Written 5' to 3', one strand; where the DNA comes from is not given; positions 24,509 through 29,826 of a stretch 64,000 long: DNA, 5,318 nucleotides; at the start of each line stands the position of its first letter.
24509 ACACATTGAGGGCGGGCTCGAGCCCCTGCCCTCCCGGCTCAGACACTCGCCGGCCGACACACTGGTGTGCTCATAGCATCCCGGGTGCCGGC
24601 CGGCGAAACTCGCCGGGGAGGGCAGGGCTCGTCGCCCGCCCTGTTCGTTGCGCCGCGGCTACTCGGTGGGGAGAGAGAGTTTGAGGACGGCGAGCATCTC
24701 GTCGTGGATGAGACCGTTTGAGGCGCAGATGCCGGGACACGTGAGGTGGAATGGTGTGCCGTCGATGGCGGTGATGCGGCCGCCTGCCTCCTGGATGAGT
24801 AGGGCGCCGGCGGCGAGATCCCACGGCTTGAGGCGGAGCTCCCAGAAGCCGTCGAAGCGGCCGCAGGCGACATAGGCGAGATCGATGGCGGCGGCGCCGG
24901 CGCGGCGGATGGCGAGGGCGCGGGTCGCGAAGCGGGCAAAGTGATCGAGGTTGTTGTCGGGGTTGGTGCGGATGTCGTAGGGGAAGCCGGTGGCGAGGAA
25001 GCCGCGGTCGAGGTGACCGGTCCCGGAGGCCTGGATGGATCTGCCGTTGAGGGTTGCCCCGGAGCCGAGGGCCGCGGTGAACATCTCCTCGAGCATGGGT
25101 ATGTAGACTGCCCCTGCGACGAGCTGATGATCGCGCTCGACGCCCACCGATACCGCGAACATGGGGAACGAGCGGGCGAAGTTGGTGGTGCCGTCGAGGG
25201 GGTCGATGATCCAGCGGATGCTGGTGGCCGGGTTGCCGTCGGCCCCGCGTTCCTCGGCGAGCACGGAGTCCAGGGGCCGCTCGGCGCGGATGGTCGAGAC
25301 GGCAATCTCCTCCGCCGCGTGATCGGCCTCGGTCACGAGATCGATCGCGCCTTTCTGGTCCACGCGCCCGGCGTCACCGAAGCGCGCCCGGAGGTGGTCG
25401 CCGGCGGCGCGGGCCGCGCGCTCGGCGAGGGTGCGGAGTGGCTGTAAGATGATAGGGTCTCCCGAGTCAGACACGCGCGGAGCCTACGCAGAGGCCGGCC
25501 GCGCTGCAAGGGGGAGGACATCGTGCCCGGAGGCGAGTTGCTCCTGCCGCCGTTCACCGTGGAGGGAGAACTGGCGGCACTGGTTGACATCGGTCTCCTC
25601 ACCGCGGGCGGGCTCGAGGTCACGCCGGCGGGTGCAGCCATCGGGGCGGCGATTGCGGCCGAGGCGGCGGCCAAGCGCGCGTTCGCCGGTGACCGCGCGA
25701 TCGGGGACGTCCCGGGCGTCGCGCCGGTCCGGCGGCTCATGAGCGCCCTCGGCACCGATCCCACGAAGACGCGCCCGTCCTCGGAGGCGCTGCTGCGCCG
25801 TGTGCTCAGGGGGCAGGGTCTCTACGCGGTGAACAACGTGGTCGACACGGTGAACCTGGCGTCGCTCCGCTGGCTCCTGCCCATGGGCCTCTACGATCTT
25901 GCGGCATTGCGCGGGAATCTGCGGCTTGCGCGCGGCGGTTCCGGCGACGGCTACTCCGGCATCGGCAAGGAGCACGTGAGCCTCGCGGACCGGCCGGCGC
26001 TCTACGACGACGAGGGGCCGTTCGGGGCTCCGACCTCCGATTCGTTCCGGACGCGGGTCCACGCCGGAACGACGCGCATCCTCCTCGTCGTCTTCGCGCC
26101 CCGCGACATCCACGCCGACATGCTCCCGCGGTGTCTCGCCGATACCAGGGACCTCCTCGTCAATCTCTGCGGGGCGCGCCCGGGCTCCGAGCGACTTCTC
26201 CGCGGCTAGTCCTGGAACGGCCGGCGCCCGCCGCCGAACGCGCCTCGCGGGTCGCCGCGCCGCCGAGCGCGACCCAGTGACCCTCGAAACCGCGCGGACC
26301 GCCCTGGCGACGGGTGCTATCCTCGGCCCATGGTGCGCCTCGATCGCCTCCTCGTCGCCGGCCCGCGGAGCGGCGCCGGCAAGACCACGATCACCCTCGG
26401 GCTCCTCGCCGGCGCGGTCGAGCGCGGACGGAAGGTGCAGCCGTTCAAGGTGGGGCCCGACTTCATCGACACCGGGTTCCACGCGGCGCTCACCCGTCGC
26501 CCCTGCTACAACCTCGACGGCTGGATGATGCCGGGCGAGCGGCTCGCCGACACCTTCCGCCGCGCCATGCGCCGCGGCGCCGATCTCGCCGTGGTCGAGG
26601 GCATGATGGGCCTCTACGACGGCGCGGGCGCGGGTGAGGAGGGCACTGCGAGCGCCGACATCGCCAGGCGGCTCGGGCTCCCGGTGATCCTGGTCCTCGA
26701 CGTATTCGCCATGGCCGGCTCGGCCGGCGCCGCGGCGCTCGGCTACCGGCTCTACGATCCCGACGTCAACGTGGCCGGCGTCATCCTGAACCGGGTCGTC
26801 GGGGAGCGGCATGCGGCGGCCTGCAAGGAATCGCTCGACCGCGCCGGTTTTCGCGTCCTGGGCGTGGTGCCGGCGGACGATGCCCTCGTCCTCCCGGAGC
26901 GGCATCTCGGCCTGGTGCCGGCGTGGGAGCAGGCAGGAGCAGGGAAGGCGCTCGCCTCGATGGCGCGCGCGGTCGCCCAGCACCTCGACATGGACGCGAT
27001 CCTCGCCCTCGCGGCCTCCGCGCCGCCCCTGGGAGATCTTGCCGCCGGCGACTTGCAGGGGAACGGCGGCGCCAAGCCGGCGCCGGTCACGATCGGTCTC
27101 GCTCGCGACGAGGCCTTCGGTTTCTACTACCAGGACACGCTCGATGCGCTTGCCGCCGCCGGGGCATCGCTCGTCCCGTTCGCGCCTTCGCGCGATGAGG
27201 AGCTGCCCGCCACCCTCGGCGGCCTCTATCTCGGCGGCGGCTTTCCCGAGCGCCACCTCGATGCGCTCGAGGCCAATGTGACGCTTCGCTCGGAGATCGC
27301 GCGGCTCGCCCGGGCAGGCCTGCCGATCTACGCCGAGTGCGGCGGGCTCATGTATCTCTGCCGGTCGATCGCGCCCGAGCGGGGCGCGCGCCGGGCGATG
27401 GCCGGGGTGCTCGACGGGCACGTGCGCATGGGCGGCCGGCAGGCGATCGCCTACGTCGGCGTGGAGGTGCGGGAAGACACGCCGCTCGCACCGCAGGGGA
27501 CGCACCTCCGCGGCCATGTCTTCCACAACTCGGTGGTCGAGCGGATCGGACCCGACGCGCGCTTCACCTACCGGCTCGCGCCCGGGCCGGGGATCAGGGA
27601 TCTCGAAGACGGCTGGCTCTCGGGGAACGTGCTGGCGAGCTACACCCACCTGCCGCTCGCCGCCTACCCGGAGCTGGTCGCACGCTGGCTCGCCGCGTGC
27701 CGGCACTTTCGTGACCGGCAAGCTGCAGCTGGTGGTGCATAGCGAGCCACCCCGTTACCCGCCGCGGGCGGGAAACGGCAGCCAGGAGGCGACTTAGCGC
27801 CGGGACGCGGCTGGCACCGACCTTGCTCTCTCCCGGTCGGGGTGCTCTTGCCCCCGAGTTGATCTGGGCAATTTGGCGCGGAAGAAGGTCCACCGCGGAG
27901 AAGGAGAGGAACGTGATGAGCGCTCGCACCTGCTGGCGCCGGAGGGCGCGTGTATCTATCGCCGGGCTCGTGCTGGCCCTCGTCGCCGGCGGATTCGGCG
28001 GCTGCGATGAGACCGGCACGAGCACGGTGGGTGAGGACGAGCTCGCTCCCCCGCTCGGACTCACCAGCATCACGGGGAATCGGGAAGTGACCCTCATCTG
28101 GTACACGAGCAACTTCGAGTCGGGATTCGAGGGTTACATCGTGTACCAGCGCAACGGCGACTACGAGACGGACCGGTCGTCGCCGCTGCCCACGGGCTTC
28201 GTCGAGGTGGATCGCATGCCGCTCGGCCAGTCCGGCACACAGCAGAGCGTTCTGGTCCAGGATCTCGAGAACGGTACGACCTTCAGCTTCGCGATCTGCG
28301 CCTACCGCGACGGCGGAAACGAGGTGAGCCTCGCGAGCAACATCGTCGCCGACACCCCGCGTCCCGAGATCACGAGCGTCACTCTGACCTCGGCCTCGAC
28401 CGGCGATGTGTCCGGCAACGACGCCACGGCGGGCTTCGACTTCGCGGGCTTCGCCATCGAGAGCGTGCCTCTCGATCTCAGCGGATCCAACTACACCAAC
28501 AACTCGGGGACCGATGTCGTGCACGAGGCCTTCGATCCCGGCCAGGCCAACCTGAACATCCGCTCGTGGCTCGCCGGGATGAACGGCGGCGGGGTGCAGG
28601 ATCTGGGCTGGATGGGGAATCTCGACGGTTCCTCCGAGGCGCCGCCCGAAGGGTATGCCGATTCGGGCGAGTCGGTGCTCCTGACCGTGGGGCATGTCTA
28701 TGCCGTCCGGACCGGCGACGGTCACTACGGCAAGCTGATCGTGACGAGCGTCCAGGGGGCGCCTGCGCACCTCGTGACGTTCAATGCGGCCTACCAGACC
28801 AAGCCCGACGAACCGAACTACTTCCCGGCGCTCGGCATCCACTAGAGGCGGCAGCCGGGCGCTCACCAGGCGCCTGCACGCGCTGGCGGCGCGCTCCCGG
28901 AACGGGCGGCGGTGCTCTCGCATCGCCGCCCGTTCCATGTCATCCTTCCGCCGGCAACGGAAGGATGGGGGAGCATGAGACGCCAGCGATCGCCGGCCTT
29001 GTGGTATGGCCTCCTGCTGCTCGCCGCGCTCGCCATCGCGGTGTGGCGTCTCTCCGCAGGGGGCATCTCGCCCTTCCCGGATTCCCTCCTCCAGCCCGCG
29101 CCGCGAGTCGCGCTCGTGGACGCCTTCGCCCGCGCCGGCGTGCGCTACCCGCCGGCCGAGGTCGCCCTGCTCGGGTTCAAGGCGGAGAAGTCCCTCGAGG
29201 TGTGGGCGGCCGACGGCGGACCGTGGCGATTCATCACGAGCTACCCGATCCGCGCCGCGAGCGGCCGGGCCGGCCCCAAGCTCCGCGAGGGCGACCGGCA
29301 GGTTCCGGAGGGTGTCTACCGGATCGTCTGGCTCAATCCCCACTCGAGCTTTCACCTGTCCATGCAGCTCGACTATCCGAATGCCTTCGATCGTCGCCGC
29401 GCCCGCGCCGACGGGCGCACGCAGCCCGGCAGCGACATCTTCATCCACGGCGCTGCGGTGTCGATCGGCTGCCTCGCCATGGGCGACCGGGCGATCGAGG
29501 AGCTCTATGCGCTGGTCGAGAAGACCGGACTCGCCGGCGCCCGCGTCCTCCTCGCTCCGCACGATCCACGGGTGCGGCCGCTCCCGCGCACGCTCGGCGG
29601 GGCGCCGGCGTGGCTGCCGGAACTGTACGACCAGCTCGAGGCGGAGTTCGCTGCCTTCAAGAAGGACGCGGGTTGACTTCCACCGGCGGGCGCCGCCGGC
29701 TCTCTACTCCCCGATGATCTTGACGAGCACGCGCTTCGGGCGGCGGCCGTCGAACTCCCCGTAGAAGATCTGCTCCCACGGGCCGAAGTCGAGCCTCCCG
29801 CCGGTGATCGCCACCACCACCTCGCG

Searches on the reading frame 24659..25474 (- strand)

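Call 10: search_protein_families(library=pfam, proteins=[window:24659-25474:-], max_evalue=0.001)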
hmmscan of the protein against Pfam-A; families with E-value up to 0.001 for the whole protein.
window:24659-25474:- (271 aa): 1 family
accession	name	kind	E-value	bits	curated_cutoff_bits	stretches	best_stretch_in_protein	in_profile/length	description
PF00459.30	Inositol_P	-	2.8e-66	224.2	27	1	10-261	2-263/271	Inositol monophosphatase family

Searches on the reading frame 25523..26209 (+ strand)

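Call 10: search_protein_families(library=pfam, proteins=[window:25523-26209:+], max_evalue=0.001)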
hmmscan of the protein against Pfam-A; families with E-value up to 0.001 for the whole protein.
window:25523-26209:+ (228 aa): 1 family
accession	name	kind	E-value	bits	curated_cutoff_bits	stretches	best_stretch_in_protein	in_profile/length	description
PF03483.22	B3_4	-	4.2e-19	69.2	29.3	1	70-192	3-126/174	B3/4 domain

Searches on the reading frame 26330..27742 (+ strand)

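Call 65: search_protein_families(library=pfam, proteins=[window:26330-27742:+], max_evalue=0.001)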
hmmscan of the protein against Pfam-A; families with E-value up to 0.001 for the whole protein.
window:26330-27742:+ (470 aa): 3 families
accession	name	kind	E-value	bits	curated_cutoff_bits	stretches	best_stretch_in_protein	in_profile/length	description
PF07685.20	GATase_3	-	3.3e-33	115.4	27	1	254-444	1-192/196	CobB/CobQ-like glutamine amidotransferase domain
PF01656.29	CbiA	-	1.1e-16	61.3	25.4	1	8-193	2-123/125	CobQ/CobB/MinD/ParA nucleotide binding domain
PF13500.12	AAA_26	-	4.5e-14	53.2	27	1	75-187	90-195/198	AAA domain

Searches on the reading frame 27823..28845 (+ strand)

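Call 65: search_protein_families(library=pfam, proteins=[window:27823-28845:+], max_evalue=0.001)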
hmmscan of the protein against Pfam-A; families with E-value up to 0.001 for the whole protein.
window:27823-28845:+ (340 aa): 1 family
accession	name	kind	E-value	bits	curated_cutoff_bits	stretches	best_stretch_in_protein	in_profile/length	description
PF00041.27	fn3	-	0.00026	21.6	25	1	79-167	5-75/84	Fibronectin type III domain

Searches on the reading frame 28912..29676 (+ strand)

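Call 101: search_protein_families(library=pfam, proteins=[window:28912-29676:+], max_evalue=0.001)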
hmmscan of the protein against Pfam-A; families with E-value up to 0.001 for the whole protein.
window:28912-29676:+ (254 aa): 1 family
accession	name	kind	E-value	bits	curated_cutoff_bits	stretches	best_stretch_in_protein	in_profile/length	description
PF03734.19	YkuD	-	7.4e-10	40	23.4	1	96-204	15-140/146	L,D-transpeptidase catalytic domain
